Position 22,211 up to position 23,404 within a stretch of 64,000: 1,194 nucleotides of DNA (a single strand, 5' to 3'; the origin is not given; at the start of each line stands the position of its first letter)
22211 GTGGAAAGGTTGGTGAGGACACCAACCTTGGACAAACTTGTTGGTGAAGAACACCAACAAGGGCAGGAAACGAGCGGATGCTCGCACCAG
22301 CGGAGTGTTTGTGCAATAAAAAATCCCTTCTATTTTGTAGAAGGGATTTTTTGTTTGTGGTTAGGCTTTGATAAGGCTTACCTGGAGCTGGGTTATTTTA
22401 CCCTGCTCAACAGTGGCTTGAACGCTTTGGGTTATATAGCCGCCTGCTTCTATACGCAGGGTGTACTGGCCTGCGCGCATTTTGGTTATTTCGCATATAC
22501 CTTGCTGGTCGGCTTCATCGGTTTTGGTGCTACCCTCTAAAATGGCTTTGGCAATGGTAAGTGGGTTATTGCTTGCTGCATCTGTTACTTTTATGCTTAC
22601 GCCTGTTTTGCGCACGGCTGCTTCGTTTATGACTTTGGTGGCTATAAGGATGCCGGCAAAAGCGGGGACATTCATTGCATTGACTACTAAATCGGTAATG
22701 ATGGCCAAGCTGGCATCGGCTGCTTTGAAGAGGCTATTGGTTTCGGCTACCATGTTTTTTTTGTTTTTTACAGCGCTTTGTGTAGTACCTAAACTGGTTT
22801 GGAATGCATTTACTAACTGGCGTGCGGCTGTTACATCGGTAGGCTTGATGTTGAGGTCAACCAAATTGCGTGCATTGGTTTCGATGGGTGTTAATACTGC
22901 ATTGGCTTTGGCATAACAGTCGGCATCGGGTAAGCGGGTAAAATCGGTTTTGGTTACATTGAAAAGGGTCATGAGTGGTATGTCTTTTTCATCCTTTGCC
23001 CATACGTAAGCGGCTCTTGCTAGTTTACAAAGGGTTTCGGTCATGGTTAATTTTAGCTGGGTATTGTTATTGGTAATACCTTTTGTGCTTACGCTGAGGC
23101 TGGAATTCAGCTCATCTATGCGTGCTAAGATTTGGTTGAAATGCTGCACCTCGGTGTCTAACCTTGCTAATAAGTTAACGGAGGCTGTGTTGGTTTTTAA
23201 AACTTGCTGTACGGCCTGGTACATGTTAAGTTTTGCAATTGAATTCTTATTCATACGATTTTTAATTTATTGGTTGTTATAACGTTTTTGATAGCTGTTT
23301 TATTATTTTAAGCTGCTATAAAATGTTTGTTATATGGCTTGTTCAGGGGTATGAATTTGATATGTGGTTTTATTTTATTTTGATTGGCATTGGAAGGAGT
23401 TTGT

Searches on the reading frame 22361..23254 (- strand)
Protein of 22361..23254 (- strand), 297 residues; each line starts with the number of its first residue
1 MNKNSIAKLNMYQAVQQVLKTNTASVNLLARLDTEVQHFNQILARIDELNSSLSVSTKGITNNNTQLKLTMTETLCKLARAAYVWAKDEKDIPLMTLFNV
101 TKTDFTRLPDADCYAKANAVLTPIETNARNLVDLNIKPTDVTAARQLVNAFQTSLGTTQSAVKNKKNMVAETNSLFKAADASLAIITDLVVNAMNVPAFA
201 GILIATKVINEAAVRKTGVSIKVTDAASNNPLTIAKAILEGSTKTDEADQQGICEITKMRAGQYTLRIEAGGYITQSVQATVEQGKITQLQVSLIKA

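Call 6: search_protein_families(library=pfam, proteins=[window:22361-23254:-], max_evalue=0.01)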
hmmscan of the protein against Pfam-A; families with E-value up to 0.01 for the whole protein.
window:22361-23254:- (297 aa): 4 families
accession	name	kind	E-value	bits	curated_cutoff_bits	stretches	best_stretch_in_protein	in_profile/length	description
PF13715.12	CarbopepD_reg_2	-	9.7e-10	38.8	32.2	1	222-293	4-75/88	CarboxypepD_reg-like domain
PF13620.12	CarboxypepD_reg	-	2.6e-08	34.5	32.3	1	219-294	2-81/82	Carboxypeptidase regulatory-like domain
PF08308.17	PEGA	-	0.0005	20.4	20.8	1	254-294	27-67/71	PEGA domain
PF14686.12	fn3_3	-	0.002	18.3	24.4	1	247-288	30-73/75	Polysaccharide lyase family 4, domain II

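Call 10: find_homologous_proteins(query=window:22361-23254:-)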
Query window:22361-23254:- (297 aa): 30 proteins with E <= 0.001 among 2518 candidates.
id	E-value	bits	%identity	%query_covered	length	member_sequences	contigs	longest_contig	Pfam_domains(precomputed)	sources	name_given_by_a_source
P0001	1.8e-179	613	100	100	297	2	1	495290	PF13715.13,PF13620.13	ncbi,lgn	ncbi:MAG: carboxypeptidase-like regulatory domain-containing protein [Bacteroidota bacterium]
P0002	1.5e-161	554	90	100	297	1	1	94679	PF13715.13,PF13620.13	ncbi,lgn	-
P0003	5.0e-145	500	82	100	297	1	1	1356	PF13715.13,PF13620.13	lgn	-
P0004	3.7e-138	477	78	100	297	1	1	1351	PF13715.13,PF13620.13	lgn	-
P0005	7.7e-136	470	76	100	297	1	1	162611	PF13715.13,PF13620.13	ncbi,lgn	ncbi:MAG: carboxypeptidase regulatory-like domain-containing protein [Bacteroidota bacterium]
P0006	6.1e-134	463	75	100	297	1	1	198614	PF13715.13,PF13620.13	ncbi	ncbi:MAG: carboxypeptidase regulatory-like domain-containing protein [Bacteroidota bacterium]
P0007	1.8e-105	370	63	100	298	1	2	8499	PF13715.13,PF13620.13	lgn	-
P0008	1.8e-103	364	62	100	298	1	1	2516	PF13715.13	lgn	-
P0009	2.5e-103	363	60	100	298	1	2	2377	PF13715.13,PF13620.13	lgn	-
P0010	9.2e-103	361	62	100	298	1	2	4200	PF13715.13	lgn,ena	-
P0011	1.5e-102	361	62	99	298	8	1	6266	PF13715.13,PF13620.13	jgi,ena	jgi:hypothetical protein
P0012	3.6e-102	359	61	100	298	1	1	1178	PF13715.13,PF13620.13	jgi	jgi:hypothetical protein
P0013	3.9e-102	359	61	100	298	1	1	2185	PF13715.13,PF13620.13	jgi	jgi:hypothetical protein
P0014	5.1e-102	359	62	100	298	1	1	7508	PF13715.13,PF13620.13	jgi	jgi:hypothetical protein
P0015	1.2e-101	358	62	100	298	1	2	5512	PF13715.13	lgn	-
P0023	4.1e-95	336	58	99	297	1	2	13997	PF13715.13,PF13620.13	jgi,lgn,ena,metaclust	jgi:hypothetical protein|metaclust:\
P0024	6.0e-95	336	58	100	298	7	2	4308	PF13715.13,PF13620.13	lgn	-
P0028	1.8e-86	308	54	100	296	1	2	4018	PF13715.13,PF13620.13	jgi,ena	jgi:hypothetical protein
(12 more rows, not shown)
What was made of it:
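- On Iteron-type replication origin: The contig is 495 kb (call 10).
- It lies on a 495-kb chromosomal contig (call 10).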

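Call 12: find_encoding_contigs(protein=P0002, flank=5000, max_places=3)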
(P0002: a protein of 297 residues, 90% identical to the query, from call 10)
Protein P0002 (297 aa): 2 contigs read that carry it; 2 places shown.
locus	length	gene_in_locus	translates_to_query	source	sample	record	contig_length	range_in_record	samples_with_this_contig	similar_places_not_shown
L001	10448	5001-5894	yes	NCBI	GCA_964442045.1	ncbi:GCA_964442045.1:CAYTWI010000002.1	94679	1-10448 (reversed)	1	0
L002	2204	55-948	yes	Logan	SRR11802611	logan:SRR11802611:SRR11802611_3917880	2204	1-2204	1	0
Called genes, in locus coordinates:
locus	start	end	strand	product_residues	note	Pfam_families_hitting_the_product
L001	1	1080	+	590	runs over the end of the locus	PF01593:Amino_oxidase (faint), PF13450:NAD_binding_8 (weak)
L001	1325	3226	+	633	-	PF00122:E1-E2_ATPase, PF00702:Hydrolase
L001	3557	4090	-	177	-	PF04264:YceI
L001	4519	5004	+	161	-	-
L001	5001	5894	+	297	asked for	PF13620:CarboxypepD_reg, PF13715:CarbopepD_reg_2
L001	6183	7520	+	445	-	-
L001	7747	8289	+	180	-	-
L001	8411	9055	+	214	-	-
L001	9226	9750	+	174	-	-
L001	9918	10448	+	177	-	?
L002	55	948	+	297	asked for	PF13620:CarboxypepD_reg, PF13715:CarbopepD_reg_2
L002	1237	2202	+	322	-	?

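Call 13: find_encoding_contigs(protein=P0005, flank=5000, max_places=3)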
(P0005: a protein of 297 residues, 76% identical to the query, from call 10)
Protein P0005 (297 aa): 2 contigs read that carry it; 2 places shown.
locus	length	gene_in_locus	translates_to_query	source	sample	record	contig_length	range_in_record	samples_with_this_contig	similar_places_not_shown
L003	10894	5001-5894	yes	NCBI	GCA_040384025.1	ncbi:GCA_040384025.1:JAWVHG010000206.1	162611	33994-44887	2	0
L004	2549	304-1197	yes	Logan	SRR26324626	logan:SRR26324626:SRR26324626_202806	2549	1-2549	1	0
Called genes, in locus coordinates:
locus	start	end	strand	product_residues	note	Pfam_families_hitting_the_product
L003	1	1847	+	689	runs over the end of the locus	-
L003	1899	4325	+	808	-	PF18990:DUF5723, PF02412:TSP_3 (faint), PF00691:OmpA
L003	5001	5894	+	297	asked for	PF13620:CarboxypepD_reg, PF13715:CarbopepD_reg_2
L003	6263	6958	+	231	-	PF02493:MORN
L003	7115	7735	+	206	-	PF01872:RibD_C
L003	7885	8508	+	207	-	-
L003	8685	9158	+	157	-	PF06841:Phage_T4_gp19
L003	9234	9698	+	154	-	PF18927:CrtO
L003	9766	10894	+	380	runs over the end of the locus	-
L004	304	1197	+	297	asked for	PF13620:CarboxypepD_reg, PF13715:CarbopepD_reg_2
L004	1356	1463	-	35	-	-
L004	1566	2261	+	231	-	PF02493:MORN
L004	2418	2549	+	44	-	?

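Call 14: find_encoding_contigs(protein=P0006, flank=5000, max_places=3)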
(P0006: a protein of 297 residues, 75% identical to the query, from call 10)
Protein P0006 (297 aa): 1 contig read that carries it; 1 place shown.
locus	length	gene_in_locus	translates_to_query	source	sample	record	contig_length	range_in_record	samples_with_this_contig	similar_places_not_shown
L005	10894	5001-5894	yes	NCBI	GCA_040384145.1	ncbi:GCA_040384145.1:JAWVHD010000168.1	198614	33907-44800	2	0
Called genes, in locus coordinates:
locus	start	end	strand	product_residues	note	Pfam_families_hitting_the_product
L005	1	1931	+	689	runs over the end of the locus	-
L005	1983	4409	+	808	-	PF18990:DUF5723, PF02412:TSP_3 (faint), PF00691:OmpA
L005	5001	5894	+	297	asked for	PF13620:CarboxypepD_reg, PF13715:CarbopepD_reg_2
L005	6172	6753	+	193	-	-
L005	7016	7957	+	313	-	PF08808:RES (faint)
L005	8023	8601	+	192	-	-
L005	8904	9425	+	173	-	-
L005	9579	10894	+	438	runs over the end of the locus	-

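Call 22: find_encoding_contigs(protein=P0007, flank=4000, max_places=2)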
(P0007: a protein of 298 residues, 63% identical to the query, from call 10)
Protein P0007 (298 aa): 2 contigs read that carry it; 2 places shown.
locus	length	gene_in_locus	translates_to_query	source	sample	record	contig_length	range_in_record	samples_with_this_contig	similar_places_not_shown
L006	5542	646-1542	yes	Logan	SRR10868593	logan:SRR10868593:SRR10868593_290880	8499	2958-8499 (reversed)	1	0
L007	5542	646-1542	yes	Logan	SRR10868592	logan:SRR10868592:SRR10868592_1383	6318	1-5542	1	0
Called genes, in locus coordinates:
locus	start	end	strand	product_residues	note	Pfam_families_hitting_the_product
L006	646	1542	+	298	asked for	PF13620:CarboxypepD_reg (faint), PF13715:CarbopepD_reg_2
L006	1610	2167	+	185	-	-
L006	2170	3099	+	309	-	PF18863:AbiJ_NTD4, PF14355:Abi_C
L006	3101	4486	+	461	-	-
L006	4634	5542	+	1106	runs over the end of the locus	PF02384:N6_Mtase (weak), PF07669:Eco57I (faint), PF18135:Type_ISP_C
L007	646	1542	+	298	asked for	PF13620:CarboxypepD_reg (faint), PF13715:CarbopepD_reg_2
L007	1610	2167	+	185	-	-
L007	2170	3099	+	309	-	PF18863:AbiJ_NTD4, PF14355:Abi_C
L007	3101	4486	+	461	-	-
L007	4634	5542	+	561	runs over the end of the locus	?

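Call 23: find_encoding_contigs(protein=P0023, flank=4000, max_places=2)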
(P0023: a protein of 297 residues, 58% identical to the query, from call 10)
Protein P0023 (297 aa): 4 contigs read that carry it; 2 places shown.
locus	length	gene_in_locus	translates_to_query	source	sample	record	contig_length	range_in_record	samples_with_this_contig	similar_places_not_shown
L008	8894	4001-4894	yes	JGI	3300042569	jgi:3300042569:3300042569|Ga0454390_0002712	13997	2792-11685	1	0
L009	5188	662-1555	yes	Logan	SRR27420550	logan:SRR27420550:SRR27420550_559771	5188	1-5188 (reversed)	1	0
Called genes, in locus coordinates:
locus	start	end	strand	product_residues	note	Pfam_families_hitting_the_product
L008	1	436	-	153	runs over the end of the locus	PF12867:DinB_2 (weak)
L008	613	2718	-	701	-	PF17191:RecG_wedge, PF01336:tRNA_anti-codon, PF00270:DEAD, PF04851:ResIII, PF00271:Helicase_C, PF19833:RecG_dom3_C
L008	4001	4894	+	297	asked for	PF13620:CarboxypepD_reg (weak), PF13715:CarbopepD_reg_2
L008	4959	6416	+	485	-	PF05673:DUF815 (faint), PF24389:ORC-CDC6-like (weak)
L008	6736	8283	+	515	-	PF12161:HsdM_N, PF02384:N6_Mtase, PF07669:Eco57I (weak)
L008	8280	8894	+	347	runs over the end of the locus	PF13310:Virulence_RhuM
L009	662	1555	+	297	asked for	PF13620:CarboxypepD_reg (weak), PF13715:CarbopepD_reg_2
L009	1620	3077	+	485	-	PF05673:DUF815 (faint), PF24389:ORC-CDC6-like (weak)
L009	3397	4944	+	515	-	PF12161:HsdM_N, PF02384:N6_Mtase, PF07669:Eco57I (weak)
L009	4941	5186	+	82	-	?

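Call 24: find_encoding_contigs(protein=P0028, flank=4000, max_places=2)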
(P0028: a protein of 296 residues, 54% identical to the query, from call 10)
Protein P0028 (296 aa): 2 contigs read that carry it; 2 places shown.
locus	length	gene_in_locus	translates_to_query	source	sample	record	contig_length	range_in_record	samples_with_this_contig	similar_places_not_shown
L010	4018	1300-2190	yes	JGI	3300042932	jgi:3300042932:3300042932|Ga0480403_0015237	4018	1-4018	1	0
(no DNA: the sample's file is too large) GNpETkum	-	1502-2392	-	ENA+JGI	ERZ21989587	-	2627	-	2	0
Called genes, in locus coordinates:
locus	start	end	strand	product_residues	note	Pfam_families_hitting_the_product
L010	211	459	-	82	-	-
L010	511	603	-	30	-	-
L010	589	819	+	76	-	-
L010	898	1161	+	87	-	-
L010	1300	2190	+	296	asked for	PF13620:CarboxypepD_reg (weak), PF13715:CarbopepD_reg_2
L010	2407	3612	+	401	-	PF13289:SIR2_2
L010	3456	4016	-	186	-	?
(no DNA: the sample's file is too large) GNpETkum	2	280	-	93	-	?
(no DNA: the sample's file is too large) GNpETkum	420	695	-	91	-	-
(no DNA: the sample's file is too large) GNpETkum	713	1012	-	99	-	-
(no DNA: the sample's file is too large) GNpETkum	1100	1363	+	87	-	-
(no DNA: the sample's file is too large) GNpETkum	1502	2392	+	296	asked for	PF13620:CarboxypepD_reg (weak), PF13715:CarbopepD_reg_2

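Call 28: find_related_loci(query=A1, collection=genome_contigs, flank=6000)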
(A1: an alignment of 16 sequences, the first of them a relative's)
Query A1 (297 aa) in genome_contigs; peptide patterns used: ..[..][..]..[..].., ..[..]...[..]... (x = any residue, [..] = any of these).
46 stretches matched a pattern; 8 encode a relative of the query (tblastn E <= 1e-3); 8 distinct loci.
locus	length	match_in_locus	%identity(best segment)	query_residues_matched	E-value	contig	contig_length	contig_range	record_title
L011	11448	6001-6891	90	1-297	3e-180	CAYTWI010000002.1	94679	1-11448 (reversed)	MAG TPA_asm: uncultured Bifidobacterium sp. isolate binchicken_co214_22 genome assembly, contig: NODE_121_length_94679_c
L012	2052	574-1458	61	1-294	4e-115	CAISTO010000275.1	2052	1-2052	MAG: uncultured Bacteroidetes bacterium isolate Loclat_bin-04791 genome assembly, contig: bin-04791:275/484, whole genom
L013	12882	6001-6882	57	1-294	9e-108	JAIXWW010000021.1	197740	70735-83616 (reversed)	MAG: Bacteroidetes bacterium isolate D4_MAG_00032 pond_D4_MAG_00032_000000000005, whole genome shotgun sequence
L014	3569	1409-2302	60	1-297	1e-109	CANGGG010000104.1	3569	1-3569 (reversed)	MAG: Bacteroidetes bacterium isolate Jr-23apr18-60 genome assembly, contig: Jr-23apr18-C18466, whole genome shotgun sequ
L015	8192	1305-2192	57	1-296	1e-106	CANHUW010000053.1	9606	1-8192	MAG: Bacteroidetes bacterium isolate RE-27jun17-165 genome assembly, contig: RE-27jun17-C6585, whole genome shotgun sequ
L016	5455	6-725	60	59-297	2e-92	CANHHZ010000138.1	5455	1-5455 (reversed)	MAG: Sphingobacteriaceae bacterium isolate RE-23may17-922 genome assembly, contig: RE-23may17-C99938, whole genome shotg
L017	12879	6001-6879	51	6-297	4e-89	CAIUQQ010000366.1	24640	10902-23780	MAG: uncultured Bacteroidetes bacterium isolate Ja1-D2_bin-1996 genome assembly, contig: bin-1996:366/414, whole genome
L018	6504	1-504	51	130-297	4e-52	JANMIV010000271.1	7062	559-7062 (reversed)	MAG: Bacteroidota bacterium isolate OTE_70_concoct_158_sub OTE_70_k141_4019661, whole genome shotgun sequence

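Call 29: find_related_loci(query=A1, collection=metagenome_contigs, flank=6000)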
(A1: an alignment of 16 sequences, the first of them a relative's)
Query A1 (297 aa) in metagenome_contigs; peptide patterns used: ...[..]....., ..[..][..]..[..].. (x = any residue, [..] = any of these).
92 stretches matched a pattern; 1 encode a relative of the query (tblastn E <= 1e-3); 1 distinct loci.
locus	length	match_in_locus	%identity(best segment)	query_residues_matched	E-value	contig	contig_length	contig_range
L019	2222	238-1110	46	6-296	5e-83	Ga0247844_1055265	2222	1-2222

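Call 33: search_protein_families(library=padloc, proteins=[window:22361-23254:-], max_evalue=0.01)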
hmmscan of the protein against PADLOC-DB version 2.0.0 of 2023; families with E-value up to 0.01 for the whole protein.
window:22361-23254:- (297 aa): 0 families

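Call 34: search_protein_families(library=ncbifam, proteins=[window:22361-23254:-], max_evalue=0.01)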
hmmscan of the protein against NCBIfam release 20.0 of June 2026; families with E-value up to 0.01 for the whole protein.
window:22361-23254:- (297 aa): 1 family
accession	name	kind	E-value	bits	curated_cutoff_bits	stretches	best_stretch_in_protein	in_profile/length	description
NF052345.1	S_layer_anammox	exception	3.1e-06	24.9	1400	1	217-295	1313-1392/1596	Kustd1514 family S-layer glycoprotein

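Call 40: predict_structure(alignment_id=A1)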
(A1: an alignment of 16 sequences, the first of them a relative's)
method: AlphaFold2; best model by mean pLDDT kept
length: 297 residues; sequences in the alignment: 16
mean_pLDDT: 85.3   pTM: 0.44
mean pLDDT of the five models: 85.3, 82.5, 82.3, 81.9, 79.0
residues with pLDDT >= 90: 134; 70-90: 128; 50-70: 31; < 50: 4
segments of 3 or more residues with pLDDT < 50: 212-214
pLDDT, mean of each block of 10 residues (from residue 1): 74 88 88 93 88 62 79 93 93 93 84 92 91 87 93 76 73 90 88 79 72 66 94 94 89 86 91 94 81 92
secondary structure, 60 per line:
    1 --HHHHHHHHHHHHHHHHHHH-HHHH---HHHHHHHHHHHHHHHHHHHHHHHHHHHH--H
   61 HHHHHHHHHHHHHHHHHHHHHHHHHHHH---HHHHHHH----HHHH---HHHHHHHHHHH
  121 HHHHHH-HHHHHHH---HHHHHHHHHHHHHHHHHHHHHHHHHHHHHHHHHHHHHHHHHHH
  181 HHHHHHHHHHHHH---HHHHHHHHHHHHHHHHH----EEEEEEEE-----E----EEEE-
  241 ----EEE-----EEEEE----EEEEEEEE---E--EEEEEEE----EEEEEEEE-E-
elements in order: H3-21 H23-26 H30-57 H60-88 H92-98 H103-106 H110-126 H128-134 H138-193 H197-213 E218-225 E236-239 E245-247 E253-257 E262-269 E276-282 E287-294

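Call 47: search_protein_families(library=pfam, proteins=[L017:3432-4409:+, L017:7153-7578:-, L017:8127-8720:-, L017:9067-10989:-, L013:6987-9614:+, L013:9814-12690:+, L015:2346-3836:+, L015:3954-4805:+, L015:4805-5269:+, L015:5870-7417:+], max_evalue=0.001)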
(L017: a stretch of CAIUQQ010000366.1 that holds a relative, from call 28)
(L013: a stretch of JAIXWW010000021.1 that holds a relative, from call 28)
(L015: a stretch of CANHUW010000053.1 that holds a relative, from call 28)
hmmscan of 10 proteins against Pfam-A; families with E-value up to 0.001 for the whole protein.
L017:3432-4409:+ (325 aa): 3 families
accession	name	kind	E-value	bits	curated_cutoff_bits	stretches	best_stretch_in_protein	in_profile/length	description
PF02779.29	Transket_pyr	-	8.3e-48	162.8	27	1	4-178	3-173/174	Transketolase, pyrimidine binding domain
PF02780.25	Transketolase_C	-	6.1e-36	123.5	25.9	1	193-315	1-124/124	Transketolase, C-terminal domain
PF17147.9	PFOR_II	-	9.5e-06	26.3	27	1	203-279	2-81/102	Pyruvate:ferredoxin oxidoreductase core domain II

L017:7153-7578:- (141 aa): 1 family
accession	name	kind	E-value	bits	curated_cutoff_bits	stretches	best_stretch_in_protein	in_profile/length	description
PF11008.14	DUF2846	-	0.00063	20.2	34.3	1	3-53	5-57/92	Protein of unknown function (DUF2846)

L017:8127-8720:- (197 aa): 0 families

L017:9067-10989:- (640 aa): 2 families
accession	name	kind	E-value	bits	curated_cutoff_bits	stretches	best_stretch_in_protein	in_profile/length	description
PF18962.6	Por_Secre_tail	-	6e-17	62.1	27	1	567-632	1-68/75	Secretion system C-terminal sorting domain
PF11589.14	DUF3244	-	0.00083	19.7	25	0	574-633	27-90/96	Domain of unknown function (DUF3244)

L013:6987-9614:+ (875 aa): 2 families
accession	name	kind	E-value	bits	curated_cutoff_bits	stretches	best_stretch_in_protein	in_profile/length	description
PF24406.1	nSTAND_NTPase4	-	8.2e-06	26.3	27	1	478-534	1-58/58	Novel STAND NTPase 4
PF13271.11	DUF4062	-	0.0008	20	24.7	0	14-101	9-82/82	Domain of unknown function (DUF4062)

L013:9814-12690:+ (958 aa): 6 families
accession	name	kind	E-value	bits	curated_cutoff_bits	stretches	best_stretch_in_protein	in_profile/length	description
PF20473.4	MmeI_Mtase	-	1.4e-89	300.2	27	1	333-638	2-258/259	MmeI, DNA-methyltransferase domain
PF20466.3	MmeI_TRD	-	4.1e-72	242.3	27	1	662-865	2-206/207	MmeI, target recognition domain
PF20464.3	MmeI_N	-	3e-45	155.2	27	1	11-173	2-180/181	MmeI, N-terminal domain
PF20467.3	MmeI_C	-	1.1e-32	112.5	27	1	868-949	2-83/83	MmeI, C-terminal domain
PF20465.4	MmeI_hel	-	2.2e-25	89.7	27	1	179-257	1-75/75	MmeI, helicase spacer domain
PF07669.17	Eco57I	-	5.1e-09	36.9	25.3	1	402-600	2-160/171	Eco57I restriction-modification methylase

L015:2346-3836:+ (496 aa): 0 families

L015:3954-4805:+ (283 aa): 0 families

L015:4805-5269:+ (154 aa): 0 families

L015:5870-7417:+ (515 aa): 4 families
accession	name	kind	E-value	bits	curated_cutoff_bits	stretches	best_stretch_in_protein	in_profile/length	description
PF02384.22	N6_Mtase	-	3.1e-113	378.6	20.4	1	171-481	2-310/311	N-6 DNA Methylase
PF12161.14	HsdM_N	-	1.1e-16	62.1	24.5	1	10-157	1-133/135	HsdM N-terminal domain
PF07669.17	Eco57I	-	8.8e-06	26.3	25.3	1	261-385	54-165/171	Eco57I restriction-modification methylase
PF05175.20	MTS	-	3.8e-05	23.8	23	1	212-304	27-109/170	Methyltransferase small domain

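Call 62: search_dna_similar(query=window:22361-23254:-, collection=plasmids, mode=protein, max_evalue=0.001)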
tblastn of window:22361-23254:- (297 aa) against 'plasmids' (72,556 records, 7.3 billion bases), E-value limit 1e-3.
No match.

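Call 63: search_dna_similar(query=window:22361-23254:-, collection=phages, mode=protein, max_evalue=0.001)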
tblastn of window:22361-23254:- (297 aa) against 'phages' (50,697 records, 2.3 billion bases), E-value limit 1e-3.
No match.

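Call 64: find_related_loci(query=A1, collection=viral_contigs, flank=5000)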
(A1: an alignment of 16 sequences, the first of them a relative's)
Query A1 (297 aa) in viral_contigs; peptide patterns used: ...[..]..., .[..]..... (x = any residue, [..] = any of these).
44 stretches matched a pattern, but none encodes a relative of the query by tblastn (E <= 1e-3).
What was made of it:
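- On Iteron-type replication origin: There are no plasmid, phage or viral relatives (calls 62-64).
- The protein family has no plasmid, phage or viral match (calls 62-64).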

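Call 65: find_homologous_proteins(query=A1, max_evalue=0.001)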
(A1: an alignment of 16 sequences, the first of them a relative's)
Query A1 (16 sequences) (297 aa, profile of the alignment): 38 proteins with E <= 0.001 among 8000 candidates.
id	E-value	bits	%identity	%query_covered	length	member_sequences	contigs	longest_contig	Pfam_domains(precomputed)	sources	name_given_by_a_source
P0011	6.7e-166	569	62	99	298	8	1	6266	PF13715.13,PF13620.13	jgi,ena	jgi:hypothetical protein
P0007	5.4e-165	566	63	100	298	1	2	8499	PF13715.13,PF13620.13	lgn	-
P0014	7.7e-165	566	62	100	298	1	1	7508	PF13715.13,PF13620.13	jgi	jgi:hypothetical protein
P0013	1.6e-164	565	61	100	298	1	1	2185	PF13715.13,PF13620.13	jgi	jgi:hypothetical protein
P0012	1.7e-164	564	61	100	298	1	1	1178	PF13715.13,PF13620.13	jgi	jgi:hypothetical protein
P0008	3.0e-164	564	62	100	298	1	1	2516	PF13715.13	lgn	-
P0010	6.6e-164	563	62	100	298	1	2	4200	PF13715.13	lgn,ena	-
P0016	5.2e-162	556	62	100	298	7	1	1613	PF13715.13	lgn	-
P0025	4.7e-161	553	58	100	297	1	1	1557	PF13715.13,PF13620.13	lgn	-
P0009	7.6e-161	552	60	100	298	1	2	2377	PF13715.13,PF13620.13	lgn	-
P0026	8.5e-161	552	58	100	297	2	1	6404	PF13715.13,PF13620.13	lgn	-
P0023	1.4e-159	548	58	99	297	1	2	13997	PF13715.13,PF13620.13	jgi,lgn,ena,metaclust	jgi:hypothetical protein|metaclust:\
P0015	1.9e-159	548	62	100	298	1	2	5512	PF13715.13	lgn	-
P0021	3.4e-159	547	62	97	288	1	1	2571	PF13715.13,PF13620.13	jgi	jgi:hypothetical protein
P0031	3.7e-159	547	57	99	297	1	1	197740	PF13715.13,PF13620.13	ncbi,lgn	-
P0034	5.2e-158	543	57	100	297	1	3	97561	PF13715.13,PF13620.13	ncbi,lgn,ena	-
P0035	2.5e-155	534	57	100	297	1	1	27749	PF13715.13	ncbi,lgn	ncbi:MAG: hypothetical protein ACOVSR_04570 [Bacteroidia bacterium]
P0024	7.4e-155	533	58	100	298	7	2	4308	PF13715.13,PF13620.13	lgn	-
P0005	4.7e-153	527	76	100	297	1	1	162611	PF13715.13,PF13620.13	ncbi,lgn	ncbi:MAG: carboxypeptidase regulatory-like domain-containing protein [Bacteroidota bacterium]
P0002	2.5e-152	525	90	100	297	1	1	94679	PF13715.13,PF13620.13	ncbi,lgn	-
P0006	1.6e-151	522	75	100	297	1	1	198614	PF13715.13,PF13620.13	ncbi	ncbi:MAG: carboxypeptidase regulatory-like domain-containing protein [Bacteroidota bacterium]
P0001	2.2e-151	521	100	100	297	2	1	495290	PF13715.13,PF13620.13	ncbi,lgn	ncbi:MAG: carboxypeptidase-like regulatory domain-containing protein [Bacteroidota bacterium]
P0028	1.6e-148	512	54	100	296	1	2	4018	PF13715.13,PF13620.13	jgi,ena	jgi:hypothetical protein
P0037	4.4e-110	386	46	100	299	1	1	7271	PF13715.13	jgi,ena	-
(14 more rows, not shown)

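Call 66: find_encoding_contigs(protein=P0037, flank=5000, max_places=1)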
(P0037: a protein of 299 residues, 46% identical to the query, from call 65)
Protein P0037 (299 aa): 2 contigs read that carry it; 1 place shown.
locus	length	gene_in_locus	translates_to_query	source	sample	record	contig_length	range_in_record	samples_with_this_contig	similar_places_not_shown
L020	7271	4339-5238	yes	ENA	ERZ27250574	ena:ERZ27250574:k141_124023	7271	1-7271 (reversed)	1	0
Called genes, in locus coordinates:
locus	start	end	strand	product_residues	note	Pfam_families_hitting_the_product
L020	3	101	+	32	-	?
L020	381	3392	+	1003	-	PF07669:Eco57I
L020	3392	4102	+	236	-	-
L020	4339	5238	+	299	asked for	PF13715:CarbopepD_reg_2 (weak)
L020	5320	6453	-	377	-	-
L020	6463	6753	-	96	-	PF05016:ParE_toxin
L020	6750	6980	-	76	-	-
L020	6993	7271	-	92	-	?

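Call 67: find_encoding_contigs(protein=P0034, flank=5000, max_places=1)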
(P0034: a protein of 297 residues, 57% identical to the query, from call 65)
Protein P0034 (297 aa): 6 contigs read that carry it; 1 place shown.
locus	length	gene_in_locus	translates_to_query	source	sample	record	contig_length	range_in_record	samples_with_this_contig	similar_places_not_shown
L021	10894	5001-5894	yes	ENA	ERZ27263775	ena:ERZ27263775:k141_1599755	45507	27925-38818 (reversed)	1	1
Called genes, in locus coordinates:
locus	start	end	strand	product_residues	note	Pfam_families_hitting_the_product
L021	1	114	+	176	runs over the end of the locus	PF10604:Polyketide_cyc2, PF03364:Polyketide_cyc (weak)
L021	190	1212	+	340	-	PF06068:TIP49 (faint), PF05496:RuvB_N, PF13191:AAA_16 (faint), PF00004:AAA, PF07728:AAA_5 (weak), PF17864:AAA_lid_4, PF05491:WHD_RuvB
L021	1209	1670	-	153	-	PF12867:DinB_2 (weak)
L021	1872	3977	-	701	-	PF17191:RecG_wedge, PF01336:tRNA_anti-codon, PF00270:DEAD, PF04851:ResIII, PF00271:Helicase_C, PF19833:RecG_dom3_C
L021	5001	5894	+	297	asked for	PF13620:CarboxypepD_reg (faint), PF13715:CarbopepD_reg_2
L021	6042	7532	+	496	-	-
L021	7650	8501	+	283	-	-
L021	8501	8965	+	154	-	-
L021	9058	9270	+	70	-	-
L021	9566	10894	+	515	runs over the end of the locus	PF12161:HsdM_N, PF02384:N6_Mtase, PF05175:MTS (faint), PF07669:Eco57I (weak)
